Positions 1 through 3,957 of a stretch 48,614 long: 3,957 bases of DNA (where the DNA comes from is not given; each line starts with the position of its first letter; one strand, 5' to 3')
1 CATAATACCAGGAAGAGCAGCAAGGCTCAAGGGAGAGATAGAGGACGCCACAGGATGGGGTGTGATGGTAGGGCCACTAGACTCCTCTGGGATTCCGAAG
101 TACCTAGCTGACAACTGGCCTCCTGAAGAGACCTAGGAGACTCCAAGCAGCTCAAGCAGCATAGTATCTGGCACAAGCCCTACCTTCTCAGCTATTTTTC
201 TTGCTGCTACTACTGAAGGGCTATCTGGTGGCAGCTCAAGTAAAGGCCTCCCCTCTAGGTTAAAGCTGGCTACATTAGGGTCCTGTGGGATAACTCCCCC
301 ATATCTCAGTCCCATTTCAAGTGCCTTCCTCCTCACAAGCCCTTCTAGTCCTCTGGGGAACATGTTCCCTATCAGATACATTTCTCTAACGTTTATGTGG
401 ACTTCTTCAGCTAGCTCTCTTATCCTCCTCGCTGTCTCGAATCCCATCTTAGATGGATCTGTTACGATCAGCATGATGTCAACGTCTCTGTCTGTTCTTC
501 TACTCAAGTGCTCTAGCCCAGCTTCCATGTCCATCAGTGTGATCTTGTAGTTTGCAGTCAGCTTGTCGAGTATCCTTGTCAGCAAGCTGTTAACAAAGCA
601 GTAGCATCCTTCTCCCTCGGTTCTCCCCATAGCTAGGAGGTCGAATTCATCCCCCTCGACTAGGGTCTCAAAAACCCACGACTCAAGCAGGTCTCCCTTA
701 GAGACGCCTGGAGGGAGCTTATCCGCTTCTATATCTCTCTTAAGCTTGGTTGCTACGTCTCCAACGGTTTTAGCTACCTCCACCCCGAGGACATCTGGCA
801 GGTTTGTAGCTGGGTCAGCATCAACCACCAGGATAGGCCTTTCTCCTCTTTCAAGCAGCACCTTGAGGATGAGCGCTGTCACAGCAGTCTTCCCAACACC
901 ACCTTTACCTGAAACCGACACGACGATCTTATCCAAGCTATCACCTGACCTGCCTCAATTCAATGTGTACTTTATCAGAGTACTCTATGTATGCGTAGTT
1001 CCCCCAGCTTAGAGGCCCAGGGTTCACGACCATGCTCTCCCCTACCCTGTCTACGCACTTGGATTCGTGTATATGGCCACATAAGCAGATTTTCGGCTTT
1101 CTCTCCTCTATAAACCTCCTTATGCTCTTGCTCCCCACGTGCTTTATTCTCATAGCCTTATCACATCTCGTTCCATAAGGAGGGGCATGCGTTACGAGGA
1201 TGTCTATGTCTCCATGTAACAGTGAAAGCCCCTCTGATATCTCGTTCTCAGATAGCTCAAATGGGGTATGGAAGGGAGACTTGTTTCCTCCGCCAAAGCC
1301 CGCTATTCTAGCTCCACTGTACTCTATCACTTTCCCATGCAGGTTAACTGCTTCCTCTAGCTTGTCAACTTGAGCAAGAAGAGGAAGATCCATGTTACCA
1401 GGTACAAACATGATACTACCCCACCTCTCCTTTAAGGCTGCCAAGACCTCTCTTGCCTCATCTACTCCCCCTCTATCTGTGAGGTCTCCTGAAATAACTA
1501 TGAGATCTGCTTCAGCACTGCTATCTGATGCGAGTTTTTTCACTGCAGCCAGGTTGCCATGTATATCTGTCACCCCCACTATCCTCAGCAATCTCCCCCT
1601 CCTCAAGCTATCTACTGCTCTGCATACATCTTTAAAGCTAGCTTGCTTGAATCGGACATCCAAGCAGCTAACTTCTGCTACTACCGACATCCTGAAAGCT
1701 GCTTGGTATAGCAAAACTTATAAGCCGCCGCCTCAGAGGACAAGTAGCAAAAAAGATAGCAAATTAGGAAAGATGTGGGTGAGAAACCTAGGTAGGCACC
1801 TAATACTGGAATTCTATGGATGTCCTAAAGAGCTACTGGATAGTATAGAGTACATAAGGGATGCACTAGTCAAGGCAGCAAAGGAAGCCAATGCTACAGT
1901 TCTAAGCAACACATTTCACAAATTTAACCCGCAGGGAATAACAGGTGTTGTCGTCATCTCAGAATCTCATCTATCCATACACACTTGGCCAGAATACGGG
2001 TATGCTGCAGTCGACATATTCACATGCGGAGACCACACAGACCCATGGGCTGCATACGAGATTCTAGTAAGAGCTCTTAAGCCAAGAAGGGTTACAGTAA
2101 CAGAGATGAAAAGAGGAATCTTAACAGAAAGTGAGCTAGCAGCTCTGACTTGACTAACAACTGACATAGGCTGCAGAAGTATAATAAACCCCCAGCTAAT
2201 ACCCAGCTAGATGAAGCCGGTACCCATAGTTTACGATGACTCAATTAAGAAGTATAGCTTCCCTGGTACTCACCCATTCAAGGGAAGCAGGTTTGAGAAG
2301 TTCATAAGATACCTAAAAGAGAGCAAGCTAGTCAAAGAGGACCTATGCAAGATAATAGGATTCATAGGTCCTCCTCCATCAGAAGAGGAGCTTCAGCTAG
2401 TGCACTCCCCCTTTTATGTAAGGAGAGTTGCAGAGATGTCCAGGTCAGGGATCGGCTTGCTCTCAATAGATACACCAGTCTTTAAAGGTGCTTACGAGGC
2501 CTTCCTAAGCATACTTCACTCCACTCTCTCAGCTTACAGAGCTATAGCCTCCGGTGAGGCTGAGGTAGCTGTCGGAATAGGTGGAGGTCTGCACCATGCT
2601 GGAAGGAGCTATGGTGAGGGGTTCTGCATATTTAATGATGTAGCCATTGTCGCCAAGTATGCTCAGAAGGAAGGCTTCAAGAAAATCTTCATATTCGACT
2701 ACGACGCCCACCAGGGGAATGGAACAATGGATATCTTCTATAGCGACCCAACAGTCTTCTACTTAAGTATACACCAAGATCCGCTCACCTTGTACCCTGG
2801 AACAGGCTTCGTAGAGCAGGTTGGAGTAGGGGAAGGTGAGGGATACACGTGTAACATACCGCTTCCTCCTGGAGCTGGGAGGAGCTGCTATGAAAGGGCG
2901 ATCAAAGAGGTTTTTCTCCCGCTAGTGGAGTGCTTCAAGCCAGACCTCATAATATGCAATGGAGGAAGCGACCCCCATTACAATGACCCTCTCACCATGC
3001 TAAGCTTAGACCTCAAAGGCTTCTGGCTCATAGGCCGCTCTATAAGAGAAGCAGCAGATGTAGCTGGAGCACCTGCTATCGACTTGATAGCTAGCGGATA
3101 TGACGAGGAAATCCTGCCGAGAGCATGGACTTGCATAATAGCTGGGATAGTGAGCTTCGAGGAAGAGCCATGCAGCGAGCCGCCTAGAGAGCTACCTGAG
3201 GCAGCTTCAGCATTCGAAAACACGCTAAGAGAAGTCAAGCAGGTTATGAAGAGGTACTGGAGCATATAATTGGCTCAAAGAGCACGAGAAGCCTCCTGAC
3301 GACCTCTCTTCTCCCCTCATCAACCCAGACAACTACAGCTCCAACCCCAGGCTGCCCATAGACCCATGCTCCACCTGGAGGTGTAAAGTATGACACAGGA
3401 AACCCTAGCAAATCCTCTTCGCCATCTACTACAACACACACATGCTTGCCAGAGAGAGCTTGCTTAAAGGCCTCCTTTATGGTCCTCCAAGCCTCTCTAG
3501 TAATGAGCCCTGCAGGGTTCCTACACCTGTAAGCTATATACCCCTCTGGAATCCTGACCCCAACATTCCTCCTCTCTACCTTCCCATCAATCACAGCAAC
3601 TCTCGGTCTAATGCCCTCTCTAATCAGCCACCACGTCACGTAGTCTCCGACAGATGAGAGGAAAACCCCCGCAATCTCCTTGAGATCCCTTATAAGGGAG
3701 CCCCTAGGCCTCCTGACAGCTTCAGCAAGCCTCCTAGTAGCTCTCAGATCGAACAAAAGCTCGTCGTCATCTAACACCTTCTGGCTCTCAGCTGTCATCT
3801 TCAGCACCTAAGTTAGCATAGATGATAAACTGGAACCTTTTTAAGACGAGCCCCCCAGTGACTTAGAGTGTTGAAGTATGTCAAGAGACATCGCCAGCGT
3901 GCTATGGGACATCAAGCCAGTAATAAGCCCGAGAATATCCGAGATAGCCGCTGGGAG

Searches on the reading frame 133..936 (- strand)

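Call 39: search_protein_families(library=pfam, proteins=[window:133-936:-], max_evalue=0.00001)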
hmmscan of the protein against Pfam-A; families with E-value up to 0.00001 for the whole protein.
window:133-936:- (267 aa): 4 families
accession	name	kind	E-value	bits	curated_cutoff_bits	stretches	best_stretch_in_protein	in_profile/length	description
PF01656.29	CbiA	-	9.4e-13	48.7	25.4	1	7-231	3-124/125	CobQ/CobB/MinD/ParA nucleotide binding domain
PF10609.15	ParA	-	5.6e-11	42.8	27.1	1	3-252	4-245/246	NUBPL iron-transfer P-loop NTPase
PF02374.21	ArsA_ATPase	-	1.3e-10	41.4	24.3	1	5-65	3-62/305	Anion-transporting ATPase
PF13614.12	AAA_31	-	6.4e-10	39.7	27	1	3-180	2-168/177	AAA domain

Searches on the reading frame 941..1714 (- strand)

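Call 39: search_protein_families(library=pfam, proteins=[window:941-1714:-], max_evalue=0.00001)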
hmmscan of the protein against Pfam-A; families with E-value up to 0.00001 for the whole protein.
window:941-1714:- (257 aa): 3 families
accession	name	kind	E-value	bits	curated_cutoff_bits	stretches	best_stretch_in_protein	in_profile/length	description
PF00149.33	Metallophos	-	6.8e-20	72.8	21.5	1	43-217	1-190/191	Calcineurin-like phosphoesterase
PF14582.11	Metallophos_3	-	1.4e-17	64.3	28.2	1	100-254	91-257/259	Metallophosphoesterase, calcineurin superfamily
PF12850.12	Metallophos_2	-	4.8e-15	56.3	27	1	44-237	2-137/154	Calcineurin-like phosphoesterase superfamily domain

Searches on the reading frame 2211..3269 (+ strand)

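Call 39: search_protein_families(library=pfam, proteins=[window:2211-3269:+], max_evalue=0.00001)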
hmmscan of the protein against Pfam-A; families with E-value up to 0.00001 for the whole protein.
window:2211-3269:+ (352 aa): 1 family
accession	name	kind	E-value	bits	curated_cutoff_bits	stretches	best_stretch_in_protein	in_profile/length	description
PF00850.24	Hist_deacetyl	-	4.5e-76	256.5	27.9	1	21-311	1-296/298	Histone deacetylase domain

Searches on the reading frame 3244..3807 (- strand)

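Call 39: search_protein_families(library=pfam, proteins=[window:3244-3807:-], max_evalue=0.00001)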
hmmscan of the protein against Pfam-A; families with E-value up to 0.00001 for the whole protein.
window:3244-3807:- (187 aa): 1 family
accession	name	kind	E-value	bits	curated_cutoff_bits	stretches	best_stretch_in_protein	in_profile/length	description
PF04019.17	DUF359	-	6.5e-29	100.6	25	1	57-177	1-125/126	Protein of unknown function (DUF359)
